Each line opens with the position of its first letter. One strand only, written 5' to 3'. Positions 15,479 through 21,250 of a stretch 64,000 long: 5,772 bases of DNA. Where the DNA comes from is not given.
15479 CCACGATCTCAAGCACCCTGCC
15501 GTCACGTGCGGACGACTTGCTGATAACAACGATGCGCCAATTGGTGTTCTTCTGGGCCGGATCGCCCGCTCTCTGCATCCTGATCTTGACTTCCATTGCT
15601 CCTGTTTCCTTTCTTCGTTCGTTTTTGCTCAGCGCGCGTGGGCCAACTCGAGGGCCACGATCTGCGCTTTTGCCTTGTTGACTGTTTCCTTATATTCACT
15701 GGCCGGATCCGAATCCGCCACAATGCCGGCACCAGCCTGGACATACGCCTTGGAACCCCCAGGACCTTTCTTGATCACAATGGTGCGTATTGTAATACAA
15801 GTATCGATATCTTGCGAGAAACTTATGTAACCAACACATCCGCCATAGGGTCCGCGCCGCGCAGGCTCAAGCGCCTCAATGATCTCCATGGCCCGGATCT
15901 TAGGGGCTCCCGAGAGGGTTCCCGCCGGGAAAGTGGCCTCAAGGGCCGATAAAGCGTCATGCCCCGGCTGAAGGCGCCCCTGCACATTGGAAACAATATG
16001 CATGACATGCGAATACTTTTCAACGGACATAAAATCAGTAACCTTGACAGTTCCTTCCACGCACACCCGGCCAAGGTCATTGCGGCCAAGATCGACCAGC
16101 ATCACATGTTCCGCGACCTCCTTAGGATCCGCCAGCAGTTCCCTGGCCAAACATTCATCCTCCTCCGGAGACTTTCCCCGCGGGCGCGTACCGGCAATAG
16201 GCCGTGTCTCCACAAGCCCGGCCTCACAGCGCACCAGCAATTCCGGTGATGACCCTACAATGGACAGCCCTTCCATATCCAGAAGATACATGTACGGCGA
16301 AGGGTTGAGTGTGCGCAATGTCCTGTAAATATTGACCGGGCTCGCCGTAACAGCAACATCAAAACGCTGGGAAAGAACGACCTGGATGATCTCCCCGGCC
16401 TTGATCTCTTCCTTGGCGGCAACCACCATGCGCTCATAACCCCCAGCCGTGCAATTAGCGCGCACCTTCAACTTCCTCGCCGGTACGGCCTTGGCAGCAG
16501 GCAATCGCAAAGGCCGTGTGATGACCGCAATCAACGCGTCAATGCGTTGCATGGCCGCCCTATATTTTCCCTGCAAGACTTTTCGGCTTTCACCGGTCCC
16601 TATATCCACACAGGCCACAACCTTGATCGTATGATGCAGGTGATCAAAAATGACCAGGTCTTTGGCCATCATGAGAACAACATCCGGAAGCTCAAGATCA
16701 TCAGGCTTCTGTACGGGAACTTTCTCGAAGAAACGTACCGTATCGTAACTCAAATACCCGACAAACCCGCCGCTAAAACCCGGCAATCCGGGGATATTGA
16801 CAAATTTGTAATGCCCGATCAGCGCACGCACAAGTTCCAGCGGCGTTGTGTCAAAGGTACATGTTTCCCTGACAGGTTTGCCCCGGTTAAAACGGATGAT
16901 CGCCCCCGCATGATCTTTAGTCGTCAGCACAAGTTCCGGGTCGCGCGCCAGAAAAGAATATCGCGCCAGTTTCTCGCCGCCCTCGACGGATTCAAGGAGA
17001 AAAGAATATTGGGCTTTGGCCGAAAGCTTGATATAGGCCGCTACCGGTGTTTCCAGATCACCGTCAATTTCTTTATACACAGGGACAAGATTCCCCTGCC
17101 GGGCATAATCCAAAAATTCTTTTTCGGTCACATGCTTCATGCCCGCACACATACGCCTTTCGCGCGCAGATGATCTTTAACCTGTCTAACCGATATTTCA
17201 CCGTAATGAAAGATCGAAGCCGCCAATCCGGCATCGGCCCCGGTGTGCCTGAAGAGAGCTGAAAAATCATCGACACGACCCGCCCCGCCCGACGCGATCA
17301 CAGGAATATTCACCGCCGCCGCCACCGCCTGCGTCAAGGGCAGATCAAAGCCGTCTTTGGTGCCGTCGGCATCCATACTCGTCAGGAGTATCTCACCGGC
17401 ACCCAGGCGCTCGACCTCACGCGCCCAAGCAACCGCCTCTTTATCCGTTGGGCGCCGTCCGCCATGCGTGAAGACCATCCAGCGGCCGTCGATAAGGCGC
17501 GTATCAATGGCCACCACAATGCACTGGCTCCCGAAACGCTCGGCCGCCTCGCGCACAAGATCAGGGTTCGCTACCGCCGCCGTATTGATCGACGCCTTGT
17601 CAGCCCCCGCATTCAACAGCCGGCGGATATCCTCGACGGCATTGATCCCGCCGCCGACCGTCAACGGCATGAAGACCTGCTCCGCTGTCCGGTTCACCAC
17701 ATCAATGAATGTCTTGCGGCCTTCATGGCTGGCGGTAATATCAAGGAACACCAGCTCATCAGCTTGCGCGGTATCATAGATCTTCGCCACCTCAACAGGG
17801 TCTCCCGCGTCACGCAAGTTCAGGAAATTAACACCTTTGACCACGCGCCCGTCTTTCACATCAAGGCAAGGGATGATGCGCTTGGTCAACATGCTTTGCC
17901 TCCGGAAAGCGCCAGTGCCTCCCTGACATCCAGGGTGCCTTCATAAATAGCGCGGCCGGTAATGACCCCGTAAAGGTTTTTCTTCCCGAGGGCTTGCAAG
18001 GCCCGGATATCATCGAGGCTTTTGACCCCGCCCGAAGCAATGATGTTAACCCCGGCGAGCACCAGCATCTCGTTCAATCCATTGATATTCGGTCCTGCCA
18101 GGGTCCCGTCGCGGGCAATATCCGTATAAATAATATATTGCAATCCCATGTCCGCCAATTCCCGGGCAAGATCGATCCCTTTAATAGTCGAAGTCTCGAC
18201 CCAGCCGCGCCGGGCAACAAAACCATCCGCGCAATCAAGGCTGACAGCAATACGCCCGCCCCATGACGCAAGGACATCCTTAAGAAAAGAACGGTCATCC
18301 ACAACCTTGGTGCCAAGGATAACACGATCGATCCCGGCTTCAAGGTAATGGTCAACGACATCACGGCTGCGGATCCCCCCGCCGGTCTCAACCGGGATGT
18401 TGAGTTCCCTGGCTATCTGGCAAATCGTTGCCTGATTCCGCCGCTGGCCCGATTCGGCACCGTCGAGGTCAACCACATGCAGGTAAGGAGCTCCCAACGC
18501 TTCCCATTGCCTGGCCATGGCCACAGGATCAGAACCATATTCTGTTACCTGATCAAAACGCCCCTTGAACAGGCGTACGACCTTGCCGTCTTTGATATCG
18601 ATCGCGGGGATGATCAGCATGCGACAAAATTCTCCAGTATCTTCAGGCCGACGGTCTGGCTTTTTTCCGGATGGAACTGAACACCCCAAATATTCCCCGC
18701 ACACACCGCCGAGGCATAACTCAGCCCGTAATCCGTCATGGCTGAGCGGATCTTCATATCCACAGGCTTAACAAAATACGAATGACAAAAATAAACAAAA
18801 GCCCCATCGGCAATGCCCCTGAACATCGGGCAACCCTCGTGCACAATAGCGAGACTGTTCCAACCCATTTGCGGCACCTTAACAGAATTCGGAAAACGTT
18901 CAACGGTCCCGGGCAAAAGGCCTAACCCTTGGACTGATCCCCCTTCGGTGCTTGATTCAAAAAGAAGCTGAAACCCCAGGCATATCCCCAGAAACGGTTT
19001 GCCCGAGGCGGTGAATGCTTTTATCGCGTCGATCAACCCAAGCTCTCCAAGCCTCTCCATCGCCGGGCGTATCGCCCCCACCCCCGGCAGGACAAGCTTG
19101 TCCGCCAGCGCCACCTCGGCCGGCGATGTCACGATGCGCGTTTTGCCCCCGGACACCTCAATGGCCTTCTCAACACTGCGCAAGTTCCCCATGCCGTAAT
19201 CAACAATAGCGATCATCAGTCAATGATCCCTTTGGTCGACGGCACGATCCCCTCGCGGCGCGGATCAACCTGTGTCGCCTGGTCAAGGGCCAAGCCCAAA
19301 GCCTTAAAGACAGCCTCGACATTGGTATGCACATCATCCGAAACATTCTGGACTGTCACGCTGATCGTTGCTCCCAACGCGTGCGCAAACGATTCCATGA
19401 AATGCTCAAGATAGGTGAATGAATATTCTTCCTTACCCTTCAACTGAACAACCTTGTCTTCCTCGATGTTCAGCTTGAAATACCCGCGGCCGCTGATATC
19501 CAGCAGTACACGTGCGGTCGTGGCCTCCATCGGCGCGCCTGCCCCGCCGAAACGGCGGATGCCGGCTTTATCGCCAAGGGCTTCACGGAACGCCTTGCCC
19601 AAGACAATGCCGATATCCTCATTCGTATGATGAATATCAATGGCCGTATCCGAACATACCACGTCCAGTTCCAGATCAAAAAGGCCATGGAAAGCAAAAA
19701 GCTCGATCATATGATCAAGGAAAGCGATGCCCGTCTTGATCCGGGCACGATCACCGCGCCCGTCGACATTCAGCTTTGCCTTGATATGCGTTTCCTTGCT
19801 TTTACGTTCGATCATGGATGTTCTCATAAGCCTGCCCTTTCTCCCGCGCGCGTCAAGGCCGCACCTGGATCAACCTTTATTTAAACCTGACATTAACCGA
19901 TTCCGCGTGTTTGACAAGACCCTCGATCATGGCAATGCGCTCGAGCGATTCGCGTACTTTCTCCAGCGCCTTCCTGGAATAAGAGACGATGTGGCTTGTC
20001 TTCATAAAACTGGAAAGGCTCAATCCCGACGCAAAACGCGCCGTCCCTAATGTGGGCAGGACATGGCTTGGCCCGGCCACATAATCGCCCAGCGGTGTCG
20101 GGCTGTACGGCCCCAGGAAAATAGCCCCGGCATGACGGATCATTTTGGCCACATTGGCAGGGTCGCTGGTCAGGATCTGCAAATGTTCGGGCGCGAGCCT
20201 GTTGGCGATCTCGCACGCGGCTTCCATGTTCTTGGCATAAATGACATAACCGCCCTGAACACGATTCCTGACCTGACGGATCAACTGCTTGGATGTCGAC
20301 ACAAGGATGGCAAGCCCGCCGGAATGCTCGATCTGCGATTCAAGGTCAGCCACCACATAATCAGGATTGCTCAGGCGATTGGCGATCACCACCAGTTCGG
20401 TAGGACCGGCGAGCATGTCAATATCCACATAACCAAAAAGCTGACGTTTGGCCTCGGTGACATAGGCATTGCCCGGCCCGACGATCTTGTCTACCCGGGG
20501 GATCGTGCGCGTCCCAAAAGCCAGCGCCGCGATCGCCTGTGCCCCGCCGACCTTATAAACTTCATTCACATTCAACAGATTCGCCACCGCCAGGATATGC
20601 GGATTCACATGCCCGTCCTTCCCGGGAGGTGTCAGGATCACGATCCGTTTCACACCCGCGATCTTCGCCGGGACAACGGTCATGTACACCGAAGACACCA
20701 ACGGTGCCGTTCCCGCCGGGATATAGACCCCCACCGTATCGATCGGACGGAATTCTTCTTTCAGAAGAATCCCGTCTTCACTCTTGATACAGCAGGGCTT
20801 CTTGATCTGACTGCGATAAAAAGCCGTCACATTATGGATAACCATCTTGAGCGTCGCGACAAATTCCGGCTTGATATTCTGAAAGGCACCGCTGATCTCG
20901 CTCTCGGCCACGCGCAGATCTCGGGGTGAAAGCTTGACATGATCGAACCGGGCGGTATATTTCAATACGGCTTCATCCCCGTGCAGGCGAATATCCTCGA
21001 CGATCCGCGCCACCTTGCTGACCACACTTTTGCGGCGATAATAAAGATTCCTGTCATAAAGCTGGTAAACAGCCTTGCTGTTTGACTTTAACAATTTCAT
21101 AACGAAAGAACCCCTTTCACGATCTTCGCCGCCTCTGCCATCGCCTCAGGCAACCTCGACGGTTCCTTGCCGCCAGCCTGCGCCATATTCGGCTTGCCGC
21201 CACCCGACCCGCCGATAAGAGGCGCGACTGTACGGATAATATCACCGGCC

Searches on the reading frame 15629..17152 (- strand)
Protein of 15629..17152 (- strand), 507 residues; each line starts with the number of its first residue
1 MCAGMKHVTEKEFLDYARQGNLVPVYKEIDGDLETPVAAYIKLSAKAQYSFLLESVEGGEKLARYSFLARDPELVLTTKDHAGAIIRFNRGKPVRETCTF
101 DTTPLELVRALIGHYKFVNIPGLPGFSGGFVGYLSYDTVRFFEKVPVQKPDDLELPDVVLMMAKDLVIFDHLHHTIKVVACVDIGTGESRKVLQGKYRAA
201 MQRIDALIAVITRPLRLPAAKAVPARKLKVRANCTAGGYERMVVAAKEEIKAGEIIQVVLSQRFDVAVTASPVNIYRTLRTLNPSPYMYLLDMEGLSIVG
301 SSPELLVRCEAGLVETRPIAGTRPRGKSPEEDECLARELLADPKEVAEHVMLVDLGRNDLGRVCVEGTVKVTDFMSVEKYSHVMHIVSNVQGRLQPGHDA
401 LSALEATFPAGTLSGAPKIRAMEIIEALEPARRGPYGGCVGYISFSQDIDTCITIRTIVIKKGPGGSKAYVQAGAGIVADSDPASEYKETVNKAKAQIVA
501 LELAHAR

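Call 9: search_protein_families(library=pfam, proteins=[window:15629-17152:-], max_evalue=0.01)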
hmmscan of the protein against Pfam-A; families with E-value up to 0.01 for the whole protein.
window:15629-17152:- (507 aa): 2 families
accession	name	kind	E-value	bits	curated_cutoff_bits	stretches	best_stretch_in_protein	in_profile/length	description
PF00425.24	Chorismate_bind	-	3.4e-93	312.3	27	1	238-493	4-257/257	chorismate binding enzyme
PF04715.19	Anth_synt_I_N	-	2.7e-35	122.1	23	1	32-176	1-138/140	Anthranilate synthase component I, N terminal region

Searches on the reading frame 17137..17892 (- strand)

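Call 9: search_protein_families(library=pfam, proteins=[window:17137-17892:-], max_evalue=0.01)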
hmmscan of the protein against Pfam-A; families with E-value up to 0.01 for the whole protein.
window:17137-17892:- (251 aa): 4 families
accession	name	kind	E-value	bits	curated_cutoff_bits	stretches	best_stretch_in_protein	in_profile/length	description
PF00977.27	His_biosynth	-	4e-87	291.9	23.6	1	5-233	1-227/228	Histidine biosynthesis protein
PF03060.21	NMO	-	8.4e-08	32.4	28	1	154-222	146-219/331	Nitronate monooxygenase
PF01207.24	Dus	-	1.1e-06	28.4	20.4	0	150-225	137-214/311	Dihydrouridine synthase (Dus)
PF02581.23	TMP-TENI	-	0.00044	20.1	27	0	157-205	113-159/180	Thiamine monophosphate synthase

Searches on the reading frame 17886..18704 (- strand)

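Call 9: search_protein_families(library=pfam, proteins=[window:17886-18704:-], max_evalue=0.01)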
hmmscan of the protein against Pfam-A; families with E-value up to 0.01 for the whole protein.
window:17886-18704:- (272 aa): 2 families
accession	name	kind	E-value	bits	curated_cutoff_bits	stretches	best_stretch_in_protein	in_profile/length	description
PF00977.27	His_biosynth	-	1.6e-75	253.9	23.6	1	31-258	2-227/228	Histidine biosynthesis protein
PF01884.23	PcrB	-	0.003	17.5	23.9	0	85-139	162-217/226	PcrB family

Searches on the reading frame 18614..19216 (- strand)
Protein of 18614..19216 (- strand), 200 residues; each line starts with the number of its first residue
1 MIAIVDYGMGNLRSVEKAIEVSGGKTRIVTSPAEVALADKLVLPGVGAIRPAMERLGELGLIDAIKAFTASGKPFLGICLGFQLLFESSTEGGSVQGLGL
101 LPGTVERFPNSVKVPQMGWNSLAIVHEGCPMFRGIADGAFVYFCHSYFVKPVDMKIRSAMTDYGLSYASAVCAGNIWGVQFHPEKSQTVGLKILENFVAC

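Call 9: search_protein_families(library=pfam, proteins=[window:18614-19216:-], max_evalue=0.01)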
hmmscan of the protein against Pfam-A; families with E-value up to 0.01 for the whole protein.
window:18614-19216:- (200 aa): 4 families
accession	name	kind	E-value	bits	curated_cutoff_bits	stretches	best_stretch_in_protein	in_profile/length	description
PF00117.34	GATase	-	3.1e-21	76.3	22.8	1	4-198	2-187/190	Glutamine amidotransferase class-I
PF07685.20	GATase_3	-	1e-07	32.2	27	1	26-106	27-116/196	CobB/CobQ-like glutamine amidotransferase domain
PF01174.25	SNO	-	9e-07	29.4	27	1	10-112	6-107/188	SNO glutamine amidotransferase family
PF07722.19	Peptidase_C26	-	3e-06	27.6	20.5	1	65-184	98-219/219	Peptidase C26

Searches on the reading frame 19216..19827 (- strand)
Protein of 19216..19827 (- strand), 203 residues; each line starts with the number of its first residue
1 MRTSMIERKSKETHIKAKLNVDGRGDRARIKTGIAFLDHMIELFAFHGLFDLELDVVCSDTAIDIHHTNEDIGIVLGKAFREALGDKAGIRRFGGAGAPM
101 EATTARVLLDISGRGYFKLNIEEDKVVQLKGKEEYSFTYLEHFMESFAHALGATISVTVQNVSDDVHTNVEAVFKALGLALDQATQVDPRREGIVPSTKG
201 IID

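Call 9: search_protein_families(library=pfam, proteins=[window:19216-19827:-], max_evalue=0.01)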
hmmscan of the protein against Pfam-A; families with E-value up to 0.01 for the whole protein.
window:19216-19827:- (203 aa): 1 family
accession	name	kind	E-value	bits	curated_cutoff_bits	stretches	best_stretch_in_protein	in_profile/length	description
PF00475.24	IGPD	-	2.6e-44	151.3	27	1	32-181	1-144/144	Imidazoleglycerol-phosphate dehydratase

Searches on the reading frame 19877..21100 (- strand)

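Call 9: search_protein_families(library=pfam, proteins=[window:19877-21100:-], max_evalue=0.01)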
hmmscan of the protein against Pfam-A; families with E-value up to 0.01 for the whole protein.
window:19877-21100:- (407 aa): 1 family
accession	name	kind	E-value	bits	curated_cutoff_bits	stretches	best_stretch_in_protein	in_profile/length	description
PF00815.25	Histidinol_dh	-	4.5e-145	484.2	27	1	23-406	8-411/411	Histidinol dehydrogenase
